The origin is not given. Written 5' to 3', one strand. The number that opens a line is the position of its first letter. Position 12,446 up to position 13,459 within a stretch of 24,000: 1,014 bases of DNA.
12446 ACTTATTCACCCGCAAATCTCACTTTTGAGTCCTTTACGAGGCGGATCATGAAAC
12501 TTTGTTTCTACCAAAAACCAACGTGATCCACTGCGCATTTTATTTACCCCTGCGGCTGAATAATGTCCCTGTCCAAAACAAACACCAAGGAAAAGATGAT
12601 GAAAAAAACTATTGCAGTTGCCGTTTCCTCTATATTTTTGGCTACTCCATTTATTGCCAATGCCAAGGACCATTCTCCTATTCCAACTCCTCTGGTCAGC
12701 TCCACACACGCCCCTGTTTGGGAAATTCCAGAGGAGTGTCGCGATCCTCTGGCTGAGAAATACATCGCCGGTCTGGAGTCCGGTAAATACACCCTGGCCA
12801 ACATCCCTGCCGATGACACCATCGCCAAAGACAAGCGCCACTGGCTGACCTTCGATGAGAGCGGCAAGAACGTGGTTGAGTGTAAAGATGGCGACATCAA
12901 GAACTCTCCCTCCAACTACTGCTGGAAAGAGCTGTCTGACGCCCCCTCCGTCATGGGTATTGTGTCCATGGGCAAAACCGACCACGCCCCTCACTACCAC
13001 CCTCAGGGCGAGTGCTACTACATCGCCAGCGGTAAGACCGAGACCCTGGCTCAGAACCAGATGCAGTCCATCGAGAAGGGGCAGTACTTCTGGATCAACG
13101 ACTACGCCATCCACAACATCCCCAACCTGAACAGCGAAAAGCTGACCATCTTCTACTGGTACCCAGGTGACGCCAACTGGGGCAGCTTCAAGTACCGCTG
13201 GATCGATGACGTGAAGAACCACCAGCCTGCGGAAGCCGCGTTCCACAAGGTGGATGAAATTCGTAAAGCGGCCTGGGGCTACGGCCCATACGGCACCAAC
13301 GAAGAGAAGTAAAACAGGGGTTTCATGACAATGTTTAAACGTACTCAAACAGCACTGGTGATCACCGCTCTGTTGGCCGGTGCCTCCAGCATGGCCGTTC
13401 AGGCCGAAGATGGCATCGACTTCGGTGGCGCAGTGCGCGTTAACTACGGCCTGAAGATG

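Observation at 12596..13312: Small periplasmic cupin carrying the H-x-H-x3-E-x-Y ... H(+34) site of cupin DMSP lyases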

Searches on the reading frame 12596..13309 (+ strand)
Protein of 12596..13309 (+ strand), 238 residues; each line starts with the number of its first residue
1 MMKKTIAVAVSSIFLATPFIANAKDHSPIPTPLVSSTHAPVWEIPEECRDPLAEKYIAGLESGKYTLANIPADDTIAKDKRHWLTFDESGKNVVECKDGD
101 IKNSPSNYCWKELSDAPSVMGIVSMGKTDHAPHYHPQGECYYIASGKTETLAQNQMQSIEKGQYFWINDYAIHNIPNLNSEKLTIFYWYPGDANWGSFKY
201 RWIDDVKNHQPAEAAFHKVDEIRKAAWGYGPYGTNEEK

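Call 3: search_protein_families(library=pfam, proteins=[window:12596-13309:+], max_evalue=0.1)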
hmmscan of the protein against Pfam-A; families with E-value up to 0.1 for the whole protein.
window:12596-13309:+ (238 aa): 3 families
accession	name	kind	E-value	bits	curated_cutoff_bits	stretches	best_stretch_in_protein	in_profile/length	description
PF07883.17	Cupin_2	-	3.1e-06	27.2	27.2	1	127-186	9-67/70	Cupin domain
PF12973.13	Cupin_7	-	0.0076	16.5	27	1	128-186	44-98/105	ChrR Cupin-like domain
PF02311.25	AraC_binding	-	0.012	15.8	21.1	1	129-175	15-61/135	AraC-like ligand binding domain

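Call 4: search_solved_structures(query=window:12596-13309:+, max_evalue=10, show_alignments=3)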
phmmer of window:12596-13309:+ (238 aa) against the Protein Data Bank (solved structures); distinct sequences matched with E-value up to 10: 23.
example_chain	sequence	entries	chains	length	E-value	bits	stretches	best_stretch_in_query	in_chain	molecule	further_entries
6a53_A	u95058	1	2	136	7.2e-05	25.5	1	129-192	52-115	Novel protein with potential Cupin domain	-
5tfz_A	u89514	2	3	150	9.5e-05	25.1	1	129-192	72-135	dimethylsulfoniopropionate lyase DddK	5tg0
6a55_A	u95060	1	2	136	9.6e-05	25.1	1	129-192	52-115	Novel protein with potential Cupin domain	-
6a54_A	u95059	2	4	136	0.0013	21.4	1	129-192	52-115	Novel protein with potential Cupin domain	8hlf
5j7m_A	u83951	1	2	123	0.012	18.2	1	129-193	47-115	Cupin 2 conserved barrel domain protein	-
5zbe_A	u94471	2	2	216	0.067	15.8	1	131-172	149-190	Cupin domain protein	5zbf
8awp_A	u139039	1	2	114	0.088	15.4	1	132-184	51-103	Cupin_2 domain-containing protein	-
7zvm_A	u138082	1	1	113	0.17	14.5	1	129-187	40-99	Mannose-6-phosphate isomerase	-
8hjx_A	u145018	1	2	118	0.2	14.3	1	125-183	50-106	Cupin_2 domain-containing protein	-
8awn_A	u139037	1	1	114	0.2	14.2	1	129-184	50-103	Cupin_2 domain-containing protein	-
9jew_A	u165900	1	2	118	0.22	14.1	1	129-184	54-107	Cupin type-2 domain-containing protein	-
5wsd_A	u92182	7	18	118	0.25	13.9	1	129-183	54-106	Uncharacterized protein tm1459 | Cupin_2 domain-containing protein | Cupin type-2 domain-containing protein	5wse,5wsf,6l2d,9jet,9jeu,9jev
8hjy_A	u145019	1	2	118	0.27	13.8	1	125-180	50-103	Cupin_2 domain-containing protein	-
1vj2_A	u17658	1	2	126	0.28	13.8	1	129-183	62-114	novel manganese-containing cupin TM1459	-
8hjz_A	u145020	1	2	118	0.41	13.2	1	125-183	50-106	Cupin_2 domain-containing protein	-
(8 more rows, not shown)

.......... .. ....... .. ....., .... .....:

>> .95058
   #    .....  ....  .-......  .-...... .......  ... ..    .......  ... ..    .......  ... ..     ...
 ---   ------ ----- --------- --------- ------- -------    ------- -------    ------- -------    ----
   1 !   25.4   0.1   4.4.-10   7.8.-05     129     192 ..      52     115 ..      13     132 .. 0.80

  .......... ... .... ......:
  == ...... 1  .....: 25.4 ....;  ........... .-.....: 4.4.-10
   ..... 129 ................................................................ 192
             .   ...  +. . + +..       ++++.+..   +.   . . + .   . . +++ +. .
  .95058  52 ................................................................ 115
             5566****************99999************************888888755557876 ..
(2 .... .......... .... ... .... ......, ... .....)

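Call 6: find_homologous_proteins(query=window:12596-13309:+, max_evalue=0.001)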
Query window:12596-13309:+ (238 aa): 15 proteins with E <= 0.001 among 133 candidates.
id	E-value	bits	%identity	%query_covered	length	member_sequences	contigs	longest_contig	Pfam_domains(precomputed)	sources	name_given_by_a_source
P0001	4.5e-164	562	100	100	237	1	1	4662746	PF07883.18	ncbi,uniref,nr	ncbi:cupin domain-containing protein [Ferrimonas sp. YFM]|uniref:cupin domain-containing protein n=1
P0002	7.5e-137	473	82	100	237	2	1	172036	PF07883.18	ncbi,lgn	-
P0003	4.6e-124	431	79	98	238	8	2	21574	PF07883.18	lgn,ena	-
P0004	5.5e-124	431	75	100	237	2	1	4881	PF07883.18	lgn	-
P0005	4.1e-113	395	71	100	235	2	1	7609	PF07883.18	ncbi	ncbi:cupin domain-containing protein [Shewanella sp. 0m-11]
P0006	1.2e-62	230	50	87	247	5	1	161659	PF07883.18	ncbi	ncbi:cupin domain-containing protein [Shewanella algae]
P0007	1.1e-60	223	50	88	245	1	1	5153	PF07883.18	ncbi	ncbi:MAG: cupin domain-containing protein [Saezia sp.]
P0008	8.9e-60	220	50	87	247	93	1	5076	-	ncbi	ncbi:MAG: cupin domain-containing protein [Shewanella sp.]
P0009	6.5e-59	217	49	87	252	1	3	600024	PF07883.18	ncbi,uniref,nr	ncbi:cupin domain-containing protein [Paraferrimonas haliotis]|uniref:Periplasmic RmlC-type Cupin do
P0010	1.3e-54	203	43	99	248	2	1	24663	PF07883.18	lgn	-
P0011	1.0e-53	200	48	87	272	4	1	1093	-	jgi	jgi:mannose-6-phosphate isomerase-like protein (cupin superfamily)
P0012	1.2e-53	200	43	99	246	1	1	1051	PF07883.18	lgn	-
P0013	2.6e-53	199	45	87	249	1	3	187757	-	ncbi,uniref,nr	ncbi:cupin domain-containing protein [Shewanella intestini]|uniref:Cupin domain-containing protein n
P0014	2.7e-53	199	42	99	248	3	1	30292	PF07883.18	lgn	-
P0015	1.6e-52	196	46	87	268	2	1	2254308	-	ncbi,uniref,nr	ncbi:cupin domain-containing protein [Reinekea thalattae]|uniref:Cupin domain-containing protein n=1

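Call 14: search_solved_structures(query=A1, max_evalue=10, show_alignments=2)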
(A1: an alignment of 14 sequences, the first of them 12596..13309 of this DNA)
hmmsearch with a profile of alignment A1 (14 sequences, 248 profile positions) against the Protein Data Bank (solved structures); distinct sequences matched with E-value up to 10: 47.
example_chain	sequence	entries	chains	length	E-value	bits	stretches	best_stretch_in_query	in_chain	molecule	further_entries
6a53_A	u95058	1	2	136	5.1e-09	38.8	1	135-209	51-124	Novel protein with potential Cupin domain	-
5tfz_A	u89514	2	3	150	7.7e-09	38.2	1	135-208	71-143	dimethylsulfoniopropionate lyase DddK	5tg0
6a55_A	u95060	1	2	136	3.1e-08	36.2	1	135-199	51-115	Novel protein with potential Cupin domain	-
6a54_A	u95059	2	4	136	1.9e-07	33.6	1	135-209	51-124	Novel protein with potential Cupin domain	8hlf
1y3t_A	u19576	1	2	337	0.00083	21.7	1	139-182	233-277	Hypothetical protein yxaG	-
2h0v_A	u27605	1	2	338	0.00083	21.7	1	139-182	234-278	Quercetin 2,3-dioxygenase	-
1rc6_A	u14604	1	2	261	0.0053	19.1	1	140-179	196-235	Hypothetical protein ylbA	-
7zvm_A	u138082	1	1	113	0.0091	18.3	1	132-193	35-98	Mannose-6-phosphate isomerase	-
8hfb_A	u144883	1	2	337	0.011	18.1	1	139-181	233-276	Quercetin 2,3-dioxygenase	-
7zvy_G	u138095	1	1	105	0.014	17.7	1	137-193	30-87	Cupin_2 domain-containing protein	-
7zvy_E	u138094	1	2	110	0.016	17.5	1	137-193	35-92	Cupin_2 domain-containing protein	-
5j7m_A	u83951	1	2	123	0.017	17.5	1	141-201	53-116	Cupin 2 conserved barrel domain protein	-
7zvy_B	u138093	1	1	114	0.018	17.4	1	137-193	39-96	Cupin_2 domain-containing protein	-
7zvy_A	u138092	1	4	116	0.019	17.3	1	137-193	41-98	Cupin_2 domain-containing protein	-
8awp_A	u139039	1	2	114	0.021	17.1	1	139-199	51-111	Cupin_2 domain-containing protein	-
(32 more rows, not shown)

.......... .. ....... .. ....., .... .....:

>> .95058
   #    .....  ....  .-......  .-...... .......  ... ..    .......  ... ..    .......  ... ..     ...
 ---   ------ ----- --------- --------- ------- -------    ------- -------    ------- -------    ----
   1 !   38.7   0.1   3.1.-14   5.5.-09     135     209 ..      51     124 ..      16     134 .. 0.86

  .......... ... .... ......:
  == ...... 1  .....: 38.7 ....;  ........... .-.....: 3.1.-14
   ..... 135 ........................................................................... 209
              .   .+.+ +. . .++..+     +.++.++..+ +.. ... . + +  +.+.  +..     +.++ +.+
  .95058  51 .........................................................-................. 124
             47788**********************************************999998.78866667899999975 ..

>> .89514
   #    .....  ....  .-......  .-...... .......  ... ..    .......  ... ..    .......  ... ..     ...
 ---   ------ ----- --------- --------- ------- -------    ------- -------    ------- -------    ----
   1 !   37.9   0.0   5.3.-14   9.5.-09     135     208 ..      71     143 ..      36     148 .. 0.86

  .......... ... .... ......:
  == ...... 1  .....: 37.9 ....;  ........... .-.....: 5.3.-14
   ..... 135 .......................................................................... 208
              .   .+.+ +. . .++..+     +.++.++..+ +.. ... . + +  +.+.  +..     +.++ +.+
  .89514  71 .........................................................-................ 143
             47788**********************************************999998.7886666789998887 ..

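Call 19: search_protein_families(library=ncbifam, proteins=[window:12596-13309:+], max_evalue=0.001)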
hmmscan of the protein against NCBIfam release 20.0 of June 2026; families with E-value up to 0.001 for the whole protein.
window:12596-13309:+ (238 aa): 0 families

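Call 22: predict_structure(alignment_id=A1)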
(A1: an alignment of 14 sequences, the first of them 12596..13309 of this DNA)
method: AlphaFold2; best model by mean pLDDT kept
length: 238 residues; sequences in the alignment: 14
mean_pLDDT: 86.0   pTM: 0.82
mean pLDDT of the five models: 86.0, 85.8, 85.8, 85.1, 84.6
residues with pLDDT >= 90: 152; 70-90: 51; 50-70: 7; < 50: 28
segments of 3 or more residues with pLDDT < 50: 1-23, 234-238
pLDDT, mean of each block of 10 residues (from residue 1): 40 43 65 97 97 97 95 94 91 92 90 94 91 93 96 96 97 90 94 85 90 94 84 50
secondary structure, 60 per line:
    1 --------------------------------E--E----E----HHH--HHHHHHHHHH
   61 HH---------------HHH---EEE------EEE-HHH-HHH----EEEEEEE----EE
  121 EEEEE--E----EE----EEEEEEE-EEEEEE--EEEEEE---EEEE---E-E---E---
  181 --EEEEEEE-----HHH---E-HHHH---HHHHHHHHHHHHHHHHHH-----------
elements in order: H51-62 E84-86 E93-95 E108-114 E119-125 E139-145 E147-152 E155-160 E164-167 E183-189 H203-206 H210-227

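Call 24: search_protein_representatives(alignment_id=A1)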
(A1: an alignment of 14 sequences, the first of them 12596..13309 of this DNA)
Query: 14 sequences, 248 profile positions. Proteins with E-value up to 0.001 (for the whole library): 166; up to 1e-10: 46; up to 1e-30: 28. The best 150 are listed.
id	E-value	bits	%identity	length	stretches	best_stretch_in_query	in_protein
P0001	2.4e-116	403.5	-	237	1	2-244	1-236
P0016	3.4e-94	331.0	-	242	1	73-247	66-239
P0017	1.3e-79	283.2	-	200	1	36-234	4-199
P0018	5.1e-79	281.3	-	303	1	35-246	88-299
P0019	1.5e-78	279.7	-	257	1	38-246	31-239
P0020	4.8e-78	278.1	-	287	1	38-247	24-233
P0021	3.0e-75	268.9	-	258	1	39-242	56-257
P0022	2.4e-71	256.1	-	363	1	37-244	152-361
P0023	5.9e-67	241.7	-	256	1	36-244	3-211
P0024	5.0e-66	238.7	-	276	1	36-241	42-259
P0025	2.8e-64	233.0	-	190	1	97-247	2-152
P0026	2.5e-59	216.8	-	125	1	98-216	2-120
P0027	2.9e-58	213.3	-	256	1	39-240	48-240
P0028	6.5e-57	208.8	-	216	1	45-231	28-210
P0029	5.9e-56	205.7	-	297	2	32-198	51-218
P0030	9.6e-55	201.7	-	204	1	41-240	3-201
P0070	8.2e-08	48.0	-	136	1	125-209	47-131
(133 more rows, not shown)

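Call 26: fold_search(model_id=the predicted structure, library=pdb)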
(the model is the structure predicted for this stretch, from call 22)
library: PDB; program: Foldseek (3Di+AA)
matches with E <= 10: 1675; with E <= 0.001: 520
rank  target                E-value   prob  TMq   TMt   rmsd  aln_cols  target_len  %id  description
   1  5tfz_B                2.6e-09  1.00  0.38  0.67   1.7       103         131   25  Crystal structure of the dimethylsulfoniopropionate (DMSP) lyase DddK complexed with nickel and diacrylate (released 2017-06-14)
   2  5tfz_A                4.4e-09  1.00  0.37  0.67   1.8       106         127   25  Crystal structure of the dimethylsulfoniopropionate (DMSP) lyase DddK complexed with nickel and diacrylate (released 2017-06-14)
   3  6a53_A                5.6e-09  1.00  0.37  0.67   1.8       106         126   25  Crystal structure of DddK (released 2019-02-20)
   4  5tg0                  6.7e-09  1.00  0.38  0.64   1.7       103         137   25  Crystal structure of the dimethylsulfoniopropionate (DMSP) lyase DddK complexed with iron and zinc (released 2017-06-14)
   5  6a54_A                8.5e-09  1.00  0.37  0.67   1.8       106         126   24  Crystal structure of DddK mutant Y64A (released 2019-02-20)
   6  6a55_A                9.0e-09  1.00  0.37  0.68   1.8       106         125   24  Crystal structure of DddK mutant Y122A (released 2019-02-20)
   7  8hjz_A                4.3e-07  1.00  0.32  0.62   2.1        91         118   21  Crystal structure of a cupin protein (tm1459, H52A/H58Q mutant) in copper (Cu) substituted form (released 2023-06-14)
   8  5e1r_D                4.8e-07  1.00  0.35  0.25  10.9       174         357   13  Crystal structure of pecan (carya illinoinensis) vicilin, a new food allergen (released 2016-08-10)
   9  5e1r_C                5.8e-07  1.00  0.35  0.25  10.5       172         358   13  Crystal structure of pecan (carya illinoinensis) vicilin, a new food allergen (released 2016-08-10)
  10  5wsf_C                7.3e-07  1.00  0.33  0.70   1.9        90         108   20  Crystal structure of a cupin protein (tm1459) in osmium (Os)-substituted form II (released 2017-05-31)
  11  8hjy_A                8.3e-07  1.00  0.32  0.62   2.1        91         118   22  Crystal structure of a cupin protein (tm1459, H52A/H58E/F104W mutant) in copper (Cu) substituted form (released 2023-06-14)
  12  4b29                  8.8e-07  1.00  0.35  0.43   2.3       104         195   21  Crystal structures of DMSP lyases RdDddP and RnDddQII (released 2012-07-25)
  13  5e1r_B                8.8e-07  1.00  0.35  0.24  11.2       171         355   11  Crystal structure of pecan (carya illinoinensis) vicilin, a new food allergen (released 2016-08-10)
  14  5e1r_E                9.9e-07  1.00  0.35  0.24  10.5       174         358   12  Crystal structure of pecan (carya illinoinensis) vicilin, a new food allergen (released 2016-08-10)
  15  8awn                  1.1e-06  1.00  0.32  0.67   2.3        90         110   21  Crystal structure of a manganese-containing cupin (tm1459) from Thermotoga maritima, variant C106Q (released 2023-03-08)
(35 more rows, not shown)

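Call 29: find_encoding_contigs(protein=P0006, flank=10000, max_places=2)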
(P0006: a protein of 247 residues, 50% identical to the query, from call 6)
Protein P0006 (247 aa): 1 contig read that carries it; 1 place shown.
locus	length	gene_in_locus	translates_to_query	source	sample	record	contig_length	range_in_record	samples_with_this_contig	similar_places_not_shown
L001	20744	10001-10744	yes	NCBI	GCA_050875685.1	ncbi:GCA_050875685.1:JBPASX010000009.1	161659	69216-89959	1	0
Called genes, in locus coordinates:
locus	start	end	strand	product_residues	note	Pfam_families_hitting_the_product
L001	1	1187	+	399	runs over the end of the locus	PF04303:PrpF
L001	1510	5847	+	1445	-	PF07494:Reg_prop (faint), PF07495:Y_Y_Y, PF08447:PAS_3, PF00989:PAS (weak), PF08448:PAS_4 (weak), PF13426:PAS_9, PF00990:GGDEF, PF00563:EAL, +2 more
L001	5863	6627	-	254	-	PF00440:TetR_N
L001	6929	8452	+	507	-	PF01946:Thi4 (weak), PF00890:FAD_binding_2, PF01266:DAO, PF03486:HI0933_like (faint), PF07992:Pyr_redox_2 (faint), PF12831:FAD_oxidored (weak), PF13450:NAD_binding_8 (weak)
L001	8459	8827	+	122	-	PF14537:Cytochrom_c3_2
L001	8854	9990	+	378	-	PF07396:Porin_O_P (weak)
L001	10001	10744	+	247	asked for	PF07883:Cupin_2 (weak)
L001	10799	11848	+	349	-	PF19577:DcaP (weak)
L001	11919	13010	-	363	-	PF01063:Aminotran_4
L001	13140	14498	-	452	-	PF12697:Abhydrolase_6 (weak)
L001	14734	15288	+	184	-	PF13505:OMP_b-brl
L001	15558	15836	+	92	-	PF07073:ROF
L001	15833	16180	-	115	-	PF01042:Ribonuc_L-PSP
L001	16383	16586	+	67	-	PF06005:ZapB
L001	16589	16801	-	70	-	PF06526:DUF1107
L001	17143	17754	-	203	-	PF13462:Thioredoxin_4, PF01323:DSBA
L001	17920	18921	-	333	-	PF01636:APH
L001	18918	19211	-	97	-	PF12305:DUF3630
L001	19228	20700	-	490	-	PF02696:SelO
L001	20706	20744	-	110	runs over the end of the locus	-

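Call 30: find_encoding_contigs(protein=P0009, flank=10000, max_places=2)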
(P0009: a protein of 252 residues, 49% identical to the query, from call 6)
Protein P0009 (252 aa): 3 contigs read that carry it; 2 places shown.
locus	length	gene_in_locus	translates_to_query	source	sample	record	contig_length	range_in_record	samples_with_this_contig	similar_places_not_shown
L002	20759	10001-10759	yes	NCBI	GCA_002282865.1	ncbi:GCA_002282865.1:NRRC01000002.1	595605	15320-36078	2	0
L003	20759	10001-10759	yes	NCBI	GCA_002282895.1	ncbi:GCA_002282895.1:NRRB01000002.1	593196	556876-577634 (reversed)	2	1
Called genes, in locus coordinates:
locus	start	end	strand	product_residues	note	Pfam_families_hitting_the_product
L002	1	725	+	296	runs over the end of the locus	PF00126:HTH_1, PF03466:LysR_substrate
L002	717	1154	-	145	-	-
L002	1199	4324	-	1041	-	PF00873:ACR_tran, PF02355:SecD_SecF_C (faint), PF03176:MMPL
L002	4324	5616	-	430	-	-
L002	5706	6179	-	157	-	-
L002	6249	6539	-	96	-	PF00440:TetR_N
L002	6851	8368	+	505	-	PF01946:Thi4 (faint), PF00890:FAD_binding_2, PF01266:DAO, PF03486:HI0933_like (faint), PF12831:FAD_oxidored, PF13450:NAD_binding_8 (weak)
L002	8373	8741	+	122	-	PF14522:Cytochrome_C7 (faint), PF14537:Cytochrom_c3_2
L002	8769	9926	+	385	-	-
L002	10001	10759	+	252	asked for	PF07883:Cupin_2 (weak)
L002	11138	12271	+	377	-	-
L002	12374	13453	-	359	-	-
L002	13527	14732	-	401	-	PF00890:FAD_binding_2, PF01266:DAO (faint), PF03486:HI0933_like, PF07992:Pyr_redox_2 (weak), PF13738:Pyr_redox_3 (faint), PF22780:HI0933_like_1st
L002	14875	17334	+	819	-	PF08447:PAS_3, PF00990:GGDEF, PF00563:EAL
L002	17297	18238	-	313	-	PF00561:Abhydrolase_1, PF12146:Hydrolase_4, PF12697:Abhydrolase_6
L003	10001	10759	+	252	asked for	PF07883:Cupin_2 (weak)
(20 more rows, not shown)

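Call 31: find_encoding_contigs(protein=P0015, flank=10000, max_places=2)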
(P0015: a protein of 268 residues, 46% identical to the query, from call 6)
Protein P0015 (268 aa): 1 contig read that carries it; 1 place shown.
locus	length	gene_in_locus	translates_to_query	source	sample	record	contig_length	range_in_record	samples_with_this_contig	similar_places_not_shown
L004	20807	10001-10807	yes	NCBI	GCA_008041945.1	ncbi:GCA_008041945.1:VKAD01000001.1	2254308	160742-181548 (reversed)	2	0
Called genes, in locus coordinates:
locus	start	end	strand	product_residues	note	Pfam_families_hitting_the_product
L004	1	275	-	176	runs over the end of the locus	PF22290:DmmA-like_N (faint), PF22289:DmmA-like_C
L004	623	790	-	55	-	-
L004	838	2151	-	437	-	PF00909:Ammonium_transp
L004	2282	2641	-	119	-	PF06249:EutQ, PF05899:Cupin_3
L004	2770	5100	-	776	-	PF09347:DUF1989, PF01571:GCV_T, PF08669:GCV_T_C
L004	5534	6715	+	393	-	PF07730:HisKA_3 (weak), PF02518:HATPase_c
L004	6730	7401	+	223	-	PF00072:Response_reg, PF08281:Sigma70_r4_2 (weak), PF00196:GerE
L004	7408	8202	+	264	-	PF00989:PAS, PF08448:PAS_4 (weak), PF13188:PAS_8 (faint), PF13426:PAS_9 (faint), PF08447:PAS_3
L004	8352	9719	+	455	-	PF00743:FMO-like, PF07992:Pyr_redox_2 (weak), PF13454:NAD_binding_9 (faint), PF13738:Pyr_redox_3, PF13434:Lys_Orn_oxgnase (weak), PF00743:FMO-like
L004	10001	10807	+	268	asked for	-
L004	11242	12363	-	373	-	PF07719:TPR_2 (faint), PF13176:TPR_7 (faint), PF18073:Zn_ribbon_LapB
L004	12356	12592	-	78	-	PF06305:LapA_dom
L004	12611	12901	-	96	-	PF00216:Bac_DNA_binding, PF18291:HU-HIG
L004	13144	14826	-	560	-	PF00575:S1 (weak), PF17092:PCB_OB (faint), PF00575:S1, PF00575:S1, PF23459:S1_RRP5 (weak), PF00575:S1, PF21710:Spt6_S1, PF23459:S1_RRP5 (weak), +1 more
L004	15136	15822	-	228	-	PF02224:Cytidylate_kin, PF13189:Cytidylate_kin2 (faint)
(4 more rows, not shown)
